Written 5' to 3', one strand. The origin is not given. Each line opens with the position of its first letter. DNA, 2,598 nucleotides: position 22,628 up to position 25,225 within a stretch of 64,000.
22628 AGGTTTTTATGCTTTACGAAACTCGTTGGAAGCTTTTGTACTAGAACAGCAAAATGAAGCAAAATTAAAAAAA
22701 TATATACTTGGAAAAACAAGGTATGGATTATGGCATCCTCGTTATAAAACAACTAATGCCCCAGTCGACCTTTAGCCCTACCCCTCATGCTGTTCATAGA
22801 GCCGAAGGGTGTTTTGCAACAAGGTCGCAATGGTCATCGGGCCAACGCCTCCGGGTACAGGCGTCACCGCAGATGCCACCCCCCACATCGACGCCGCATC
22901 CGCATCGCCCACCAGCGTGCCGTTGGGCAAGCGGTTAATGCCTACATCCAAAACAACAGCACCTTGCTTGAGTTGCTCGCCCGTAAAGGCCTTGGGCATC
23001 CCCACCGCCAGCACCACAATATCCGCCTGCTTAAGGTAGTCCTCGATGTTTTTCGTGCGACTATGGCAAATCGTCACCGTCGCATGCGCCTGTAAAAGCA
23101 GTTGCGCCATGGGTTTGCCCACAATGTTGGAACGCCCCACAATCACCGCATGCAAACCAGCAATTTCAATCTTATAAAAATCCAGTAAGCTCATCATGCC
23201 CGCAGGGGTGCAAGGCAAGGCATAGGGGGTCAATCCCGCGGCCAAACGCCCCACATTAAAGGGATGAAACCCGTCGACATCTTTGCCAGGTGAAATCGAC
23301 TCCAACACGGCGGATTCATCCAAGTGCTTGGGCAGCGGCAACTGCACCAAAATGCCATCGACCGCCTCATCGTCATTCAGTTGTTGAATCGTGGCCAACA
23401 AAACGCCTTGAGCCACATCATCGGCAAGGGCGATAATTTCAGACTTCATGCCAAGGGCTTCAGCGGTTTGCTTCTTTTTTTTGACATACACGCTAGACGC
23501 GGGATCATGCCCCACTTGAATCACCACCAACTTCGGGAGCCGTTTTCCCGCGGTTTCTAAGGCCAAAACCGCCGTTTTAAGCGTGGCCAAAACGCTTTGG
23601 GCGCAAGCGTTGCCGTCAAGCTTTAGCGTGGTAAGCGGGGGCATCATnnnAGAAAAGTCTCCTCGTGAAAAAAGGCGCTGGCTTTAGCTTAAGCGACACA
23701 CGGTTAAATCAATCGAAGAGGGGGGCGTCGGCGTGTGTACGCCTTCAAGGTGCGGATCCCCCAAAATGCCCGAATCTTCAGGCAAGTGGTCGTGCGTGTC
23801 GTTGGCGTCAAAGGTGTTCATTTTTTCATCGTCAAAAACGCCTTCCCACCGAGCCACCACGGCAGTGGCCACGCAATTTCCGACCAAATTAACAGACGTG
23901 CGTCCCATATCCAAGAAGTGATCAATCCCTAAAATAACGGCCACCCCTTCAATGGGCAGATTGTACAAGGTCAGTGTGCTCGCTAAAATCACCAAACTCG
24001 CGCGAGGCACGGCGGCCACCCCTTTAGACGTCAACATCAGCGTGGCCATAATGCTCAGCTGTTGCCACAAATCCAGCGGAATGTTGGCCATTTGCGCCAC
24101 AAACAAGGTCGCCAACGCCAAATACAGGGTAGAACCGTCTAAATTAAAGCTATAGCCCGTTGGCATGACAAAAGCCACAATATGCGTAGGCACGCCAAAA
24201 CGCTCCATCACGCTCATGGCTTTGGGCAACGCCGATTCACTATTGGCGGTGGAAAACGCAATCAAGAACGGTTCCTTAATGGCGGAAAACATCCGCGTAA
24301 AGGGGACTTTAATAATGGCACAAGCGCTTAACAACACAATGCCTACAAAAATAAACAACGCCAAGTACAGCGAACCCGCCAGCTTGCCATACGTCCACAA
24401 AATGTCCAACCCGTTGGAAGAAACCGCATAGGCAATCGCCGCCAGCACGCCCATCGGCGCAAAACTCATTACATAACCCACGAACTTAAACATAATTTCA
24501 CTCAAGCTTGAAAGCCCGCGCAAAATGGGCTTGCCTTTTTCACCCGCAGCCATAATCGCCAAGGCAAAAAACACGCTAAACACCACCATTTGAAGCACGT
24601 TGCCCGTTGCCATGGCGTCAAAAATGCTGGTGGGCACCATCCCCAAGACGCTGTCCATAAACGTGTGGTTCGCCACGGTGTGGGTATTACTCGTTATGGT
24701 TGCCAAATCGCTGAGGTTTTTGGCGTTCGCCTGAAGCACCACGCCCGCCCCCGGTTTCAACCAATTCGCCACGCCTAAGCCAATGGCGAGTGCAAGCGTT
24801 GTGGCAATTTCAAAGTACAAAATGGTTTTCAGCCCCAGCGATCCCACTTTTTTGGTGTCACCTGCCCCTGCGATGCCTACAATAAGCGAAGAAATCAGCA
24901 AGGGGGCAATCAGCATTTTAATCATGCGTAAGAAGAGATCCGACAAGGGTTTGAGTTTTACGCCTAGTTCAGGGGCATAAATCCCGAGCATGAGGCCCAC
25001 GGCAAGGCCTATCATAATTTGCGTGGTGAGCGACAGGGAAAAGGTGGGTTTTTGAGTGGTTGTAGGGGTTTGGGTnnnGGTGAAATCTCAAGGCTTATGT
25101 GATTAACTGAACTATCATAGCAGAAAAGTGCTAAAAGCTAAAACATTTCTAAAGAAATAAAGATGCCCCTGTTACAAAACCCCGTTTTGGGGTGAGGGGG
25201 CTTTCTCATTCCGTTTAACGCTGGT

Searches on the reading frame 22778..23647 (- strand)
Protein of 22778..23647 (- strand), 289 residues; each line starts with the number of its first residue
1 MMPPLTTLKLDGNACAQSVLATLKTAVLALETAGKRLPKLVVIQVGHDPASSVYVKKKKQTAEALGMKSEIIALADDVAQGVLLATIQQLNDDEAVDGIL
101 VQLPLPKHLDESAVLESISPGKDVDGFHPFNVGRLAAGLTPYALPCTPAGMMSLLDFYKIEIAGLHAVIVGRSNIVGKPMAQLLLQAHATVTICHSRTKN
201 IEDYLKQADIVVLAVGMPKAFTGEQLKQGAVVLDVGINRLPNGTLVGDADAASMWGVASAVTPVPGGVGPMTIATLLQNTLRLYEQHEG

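Call 12: search_protein_families(library=pfam, proteins=[window:22778-23647:-], max_evalue=0.01)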
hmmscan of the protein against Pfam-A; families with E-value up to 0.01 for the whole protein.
window:22778-23647:- (289 aa): 2 families
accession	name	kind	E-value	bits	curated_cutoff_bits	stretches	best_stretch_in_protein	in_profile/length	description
PF02882.25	THF_DHG_CYH_C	-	2.2e-65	219.3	27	1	128-287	1-159/160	Tetrahydrofolate dehydrogenase/cyclohydrolase, NAD(P)-binding domain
PF00763.28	THF_DHG_CYH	-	2.2e-38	131.5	32.8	1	10-125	1-115/115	Tetrahydrofolate dehydrogenase/cyclohydrolase, catalytic domain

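Call 13: search_protein_families(library=ncbifam, proteins=[window:22778-23647:-], max_evalue=0.01)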
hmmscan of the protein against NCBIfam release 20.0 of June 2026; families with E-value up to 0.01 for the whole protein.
window:22778-23647:- (289 aa): 30 families (the best 25 are shown)
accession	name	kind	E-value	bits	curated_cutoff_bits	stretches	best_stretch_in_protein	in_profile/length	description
NF010787.0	PRK14191.1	equivalog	1e-105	353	423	1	10-286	4-279/285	bifunctional methylenetetrahydrofolate dehydrogenase/methenyltetrahydrofolate cyclohydrolase FolD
NF008058.0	PRK10792.1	equivalog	3e-105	351.3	355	1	9-287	5-282/285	bifunctional methylenetetrahydrofolate dehydrogenase/methenyltetrahydrofolate cyclohydrolase FolD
NF010781.0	PRK14184.1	equivalog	4.5e-104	347.6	438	1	10-288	4-284/286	bifunctional 5,10-methylene-tetrahydrofolate dehydrogenase/ 5,10-methylene-tetrahydrofolate cyclohydrolase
NF010776.0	PRK14179.1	equivalog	1.3e-100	336.2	445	1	10-282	5-276/284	bifunctional methylenetetrahydrofolate dehydrogenase/methenyltetrahydrofolate cyclohydrolase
NF010785.0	PRK14188.1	subfamily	1.9e-100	335.7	396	1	9-284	5-286/297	bifunctional methylenetetrahydrofolate dehydrogenase/methenyltetrahydrofolate cyclohydrolase FolD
NF010786.0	PRK14189.1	subfamily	1.3e-99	333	421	1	9-286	5-280/285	bifunctional methylenetetrahydrofolate dehydrogenase/methenyltetrahydrofolate cyclohydrolase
NF010766.0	PRK14169.1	equivalog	2.6e-97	325.7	450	1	9-284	4-277/283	bifunctional methylenetetrahydrofolate dehydrogenase/methenyltetrahydrofolate cyclohydrolase FolD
NF010783.0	PRK14186.1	equivalog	4.1e-97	324.9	333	1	7-287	2-285/297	bifunctional methylenetetrahydrofolate dehydrogenase/methenyltetrahydrofolate cyclohydrolase FolD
NF010770.0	PRK14173.1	equivalog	6e-96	321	411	1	7-282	3-276/287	bifunctional 5,10-methylene-tetrahydrofolate dehydrogenase/ 5,10-methylene-tetrahydrofolate cyclohydrolase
NF010771.0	PRK14174.1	equivalog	3.5e-93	312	530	1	10-287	4-292/295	bifunctional 5,10-methylene-tetrahydrofolate dehydrogenase/ 5,10-methylene-tetrahydrofolate cyclohydrolase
NF010780.0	PRK14183.1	equivalog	6.2e-93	311.1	480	1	10-286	4-279/283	bifunctional 5,10-methylene-tetrahydrofolate dehydrogenase/ 5,10-methylene-tetrahydrofolate cyclohydrolase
NF010775.0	PRK14178.1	equivalog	9.3e-93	310.5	465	1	10-283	3-270/279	bifunctional methylenetetrahydrofolate dehydrogenase/methenyltetrahydrofolate cyclohydrolase FolD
NF010779.0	PRK14182.1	equivalog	1.1e-91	307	537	1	10-284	4-277/282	bifunctional 5,10-methylene-tetrahydrofolate dehydrogenase/ 5,10-methylene-tetrahydrofolate cyclohydrolase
NF010790.0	PRK14194.1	equivalog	1.9e-91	306.4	508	1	10-283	7-281/301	bifunctional methylenetetrahydrofolate dehydrogenase/methenyltetrahydrofolate cyclohydrolase FolD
NF010784.0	PRK14187.1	equivalog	1.3e-89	300.2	486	1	9-281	5-281/300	bifunctional methylenetetrahydrofolate dehydrogenase/methenyltetrahydrofolate cyclohydrolase FolD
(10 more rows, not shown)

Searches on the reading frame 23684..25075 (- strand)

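Call 12: search_protein_families(library=pfam, proteins=[window:23684-25075:-], max_evalue=0.01)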
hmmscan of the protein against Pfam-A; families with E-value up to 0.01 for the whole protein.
window:23684-25075:- (463 aa): 1 family
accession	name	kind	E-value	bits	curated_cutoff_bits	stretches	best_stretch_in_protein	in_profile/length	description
PF00375.23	SDF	-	2.9e-114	382.5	27.9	1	16-410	1-387/387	Sodium:dicarboxylate symporter family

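Call 13: search_protein_families(library=ncbifam, proteins=[window:23684-25075:-], max_evalue=0.01)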
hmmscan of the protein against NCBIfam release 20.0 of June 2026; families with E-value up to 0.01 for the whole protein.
window:23684-25075:- (463 aa): 4 families
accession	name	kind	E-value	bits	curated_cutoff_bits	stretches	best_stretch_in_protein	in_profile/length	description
NF002461.0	PRK01663.1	subfamily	4.1e-122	408.3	513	1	11-427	4-418/428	C4-dicarboxylate transporter DctA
NF009587.0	PRK13027.1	subfamily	3.8e-115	385.2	570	1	11-422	4-414/442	C4-dicarboxylate transporter DctA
NF008440.0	PRK11283.1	equivalog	8.7e-112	374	638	1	12-424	4-425/437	glutamate/aspartate:proton symporter GltP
NF010151.0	PRK13628.1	equivalog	1.3e-28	100.1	308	1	11-406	11-396/407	serine/threonine transporter SstT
